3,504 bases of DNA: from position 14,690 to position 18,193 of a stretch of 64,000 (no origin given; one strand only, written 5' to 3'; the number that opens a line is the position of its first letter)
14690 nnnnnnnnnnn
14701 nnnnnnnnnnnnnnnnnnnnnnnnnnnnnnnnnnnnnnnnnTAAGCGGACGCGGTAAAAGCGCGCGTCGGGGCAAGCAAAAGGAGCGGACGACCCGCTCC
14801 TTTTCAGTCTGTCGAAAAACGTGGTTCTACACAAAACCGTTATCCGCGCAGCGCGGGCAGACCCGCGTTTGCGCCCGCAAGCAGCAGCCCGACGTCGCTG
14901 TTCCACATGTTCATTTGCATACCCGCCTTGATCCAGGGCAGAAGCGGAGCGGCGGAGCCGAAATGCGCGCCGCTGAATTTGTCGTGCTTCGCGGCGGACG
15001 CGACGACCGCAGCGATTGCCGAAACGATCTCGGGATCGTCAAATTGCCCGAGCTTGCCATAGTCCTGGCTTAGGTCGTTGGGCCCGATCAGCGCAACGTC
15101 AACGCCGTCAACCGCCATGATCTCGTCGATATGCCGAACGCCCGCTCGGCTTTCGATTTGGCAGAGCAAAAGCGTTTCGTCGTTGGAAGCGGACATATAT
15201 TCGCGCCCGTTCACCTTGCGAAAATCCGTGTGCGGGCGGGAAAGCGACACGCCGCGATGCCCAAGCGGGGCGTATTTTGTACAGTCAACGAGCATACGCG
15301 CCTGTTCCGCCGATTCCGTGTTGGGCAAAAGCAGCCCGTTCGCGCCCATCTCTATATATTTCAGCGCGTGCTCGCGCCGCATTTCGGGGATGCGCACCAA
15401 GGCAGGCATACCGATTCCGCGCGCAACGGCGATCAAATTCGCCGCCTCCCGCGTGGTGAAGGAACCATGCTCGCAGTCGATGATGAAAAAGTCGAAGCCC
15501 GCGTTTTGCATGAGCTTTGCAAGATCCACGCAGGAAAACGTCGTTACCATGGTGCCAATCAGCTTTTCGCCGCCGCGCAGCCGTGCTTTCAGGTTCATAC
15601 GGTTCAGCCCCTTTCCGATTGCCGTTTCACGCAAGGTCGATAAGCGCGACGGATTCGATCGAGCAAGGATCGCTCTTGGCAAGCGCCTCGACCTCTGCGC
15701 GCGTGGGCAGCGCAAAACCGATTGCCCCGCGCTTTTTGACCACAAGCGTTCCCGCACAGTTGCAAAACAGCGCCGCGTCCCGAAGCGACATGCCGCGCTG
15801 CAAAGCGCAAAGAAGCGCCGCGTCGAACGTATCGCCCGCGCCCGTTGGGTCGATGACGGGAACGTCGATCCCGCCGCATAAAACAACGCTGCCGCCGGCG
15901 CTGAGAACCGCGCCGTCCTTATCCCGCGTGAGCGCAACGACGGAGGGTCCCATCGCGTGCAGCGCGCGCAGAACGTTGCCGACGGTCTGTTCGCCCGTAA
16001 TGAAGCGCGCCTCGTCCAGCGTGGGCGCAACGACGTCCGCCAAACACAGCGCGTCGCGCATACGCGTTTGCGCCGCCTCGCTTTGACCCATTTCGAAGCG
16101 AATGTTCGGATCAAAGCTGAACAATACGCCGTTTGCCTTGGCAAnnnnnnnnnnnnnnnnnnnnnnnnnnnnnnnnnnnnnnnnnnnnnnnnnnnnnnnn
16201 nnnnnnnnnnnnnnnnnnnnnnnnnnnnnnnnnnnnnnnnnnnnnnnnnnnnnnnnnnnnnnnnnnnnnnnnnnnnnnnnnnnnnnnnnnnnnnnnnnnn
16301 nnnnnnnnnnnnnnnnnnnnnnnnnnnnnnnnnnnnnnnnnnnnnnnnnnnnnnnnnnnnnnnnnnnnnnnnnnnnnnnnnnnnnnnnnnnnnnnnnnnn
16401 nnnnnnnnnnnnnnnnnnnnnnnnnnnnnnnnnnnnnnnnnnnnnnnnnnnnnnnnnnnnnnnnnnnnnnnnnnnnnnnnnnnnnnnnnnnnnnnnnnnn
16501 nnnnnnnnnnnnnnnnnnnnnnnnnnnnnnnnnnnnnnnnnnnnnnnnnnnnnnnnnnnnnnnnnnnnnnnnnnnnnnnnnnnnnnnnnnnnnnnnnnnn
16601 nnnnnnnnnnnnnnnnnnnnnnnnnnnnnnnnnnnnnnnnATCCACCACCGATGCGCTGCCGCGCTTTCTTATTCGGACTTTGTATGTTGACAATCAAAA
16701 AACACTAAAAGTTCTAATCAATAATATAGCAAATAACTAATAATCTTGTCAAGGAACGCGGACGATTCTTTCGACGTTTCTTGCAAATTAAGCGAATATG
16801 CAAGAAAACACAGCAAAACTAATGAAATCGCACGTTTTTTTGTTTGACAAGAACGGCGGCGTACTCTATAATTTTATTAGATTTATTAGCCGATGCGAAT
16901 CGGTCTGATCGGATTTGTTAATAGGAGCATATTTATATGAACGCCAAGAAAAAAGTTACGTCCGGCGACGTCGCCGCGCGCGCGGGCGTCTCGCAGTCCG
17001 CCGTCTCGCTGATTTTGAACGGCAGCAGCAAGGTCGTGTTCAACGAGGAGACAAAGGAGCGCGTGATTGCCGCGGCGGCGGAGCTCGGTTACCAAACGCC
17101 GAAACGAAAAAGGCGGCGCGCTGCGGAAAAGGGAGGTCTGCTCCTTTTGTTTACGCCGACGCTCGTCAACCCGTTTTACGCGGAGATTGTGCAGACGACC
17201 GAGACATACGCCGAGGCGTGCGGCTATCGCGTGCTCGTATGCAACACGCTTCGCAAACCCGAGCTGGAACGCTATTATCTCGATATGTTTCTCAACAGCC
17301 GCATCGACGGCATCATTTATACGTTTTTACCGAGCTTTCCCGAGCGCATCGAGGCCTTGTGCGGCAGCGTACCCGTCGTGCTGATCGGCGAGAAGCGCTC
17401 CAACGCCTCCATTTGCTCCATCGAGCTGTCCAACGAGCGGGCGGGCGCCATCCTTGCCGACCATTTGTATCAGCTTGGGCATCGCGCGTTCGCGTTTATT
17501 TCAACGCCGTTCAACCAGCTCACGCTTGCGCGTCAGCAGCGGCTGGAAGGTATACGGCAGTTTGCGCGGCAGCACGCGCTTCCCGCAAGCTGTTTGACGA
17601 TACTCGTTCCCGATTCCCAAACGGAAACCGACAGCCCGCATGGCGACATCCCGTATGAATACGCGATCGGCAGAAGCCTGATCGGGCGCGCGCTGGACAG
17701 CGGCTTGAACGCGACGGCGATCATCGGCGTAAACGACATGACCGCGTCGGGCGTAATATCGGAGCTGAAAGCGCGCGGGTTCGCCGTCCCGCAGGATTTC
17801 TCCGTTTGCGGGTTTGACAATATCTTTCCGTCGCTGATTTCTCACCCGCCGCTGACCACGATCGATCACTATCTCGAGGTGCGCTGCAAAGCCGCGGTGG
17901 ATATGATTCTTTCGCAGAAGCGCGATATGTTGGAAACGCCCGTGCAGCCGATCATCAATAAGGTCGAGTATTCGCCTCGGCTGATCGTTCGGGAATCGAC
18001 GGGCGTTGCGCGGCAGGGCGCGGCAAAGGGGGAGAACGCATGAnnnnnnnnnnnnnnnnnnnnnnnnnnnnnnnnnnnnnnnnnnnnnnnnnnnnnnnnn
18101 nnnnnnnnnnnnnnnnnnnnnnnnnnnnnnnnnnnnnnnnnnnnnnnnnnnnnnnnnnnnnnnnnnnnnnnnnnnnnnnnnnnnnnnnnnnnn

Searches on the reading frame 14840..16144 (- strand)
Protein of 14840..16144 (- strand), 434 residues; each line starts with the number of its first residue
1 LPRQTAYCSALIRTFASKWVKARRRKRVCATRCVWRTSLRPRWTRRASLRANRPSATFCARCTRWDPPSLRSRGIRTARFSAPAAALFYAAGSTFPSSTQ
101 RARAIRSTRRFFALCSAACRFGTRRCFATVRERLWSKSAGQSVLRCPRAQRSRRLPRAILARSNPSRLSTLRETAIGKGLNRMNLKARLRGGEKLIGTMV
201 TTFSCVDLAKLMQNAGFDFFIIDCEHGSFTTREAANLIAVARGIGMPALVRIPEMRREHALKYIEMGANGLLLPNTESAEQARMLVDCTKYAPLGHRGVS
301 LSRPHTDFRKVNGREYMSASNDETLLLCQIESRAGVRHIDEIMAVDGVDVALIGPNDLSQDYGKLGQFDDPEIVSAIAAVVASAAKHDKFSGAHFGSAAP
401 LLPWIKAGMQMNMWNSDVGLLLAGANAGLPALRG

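Call 50: search_protein_families(library=pfam, max_evalue=0.00001, proteins=[window:14840-16144:-])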
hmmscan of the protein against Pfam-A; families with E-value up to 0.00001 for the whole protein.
window:14840-16144:- (434 aa): 1 family
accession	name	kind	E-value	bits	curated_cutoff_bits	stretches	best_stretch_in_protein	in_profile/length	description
PF03328.21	HpcH_HpaI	-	4.6e-30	105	25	1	208-386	13-182/221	HpcH/HpaI aldolase/citrate lyase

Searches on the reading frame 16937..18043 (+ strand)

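Call 50: search_protein_families(library=pfam, max_evalue=0.00001, proteins=[window:16937-18043:+])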
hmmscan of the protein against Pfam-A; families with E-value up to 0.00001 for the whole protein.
window:16937-18043:+ (368 aa): 3 families
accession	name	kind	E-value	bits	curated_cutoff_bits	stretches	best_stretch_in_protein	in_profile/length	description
PF13377.12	Peripla_BP_3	-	2.6e-25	89.9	26.5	1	174-355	1-167/167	Periplasmic binding protein-like domain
PF00532.27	Peripla_BP_1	-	2e-19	70.6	22.2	1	70-326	5-259/281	Periplasmic binding proteins and sugar binding domain of LacI family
PF00356.27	LacI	-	2.6e-11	43.5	27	1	11-53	4-44/46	Bacterial regulatory proteins, lacI family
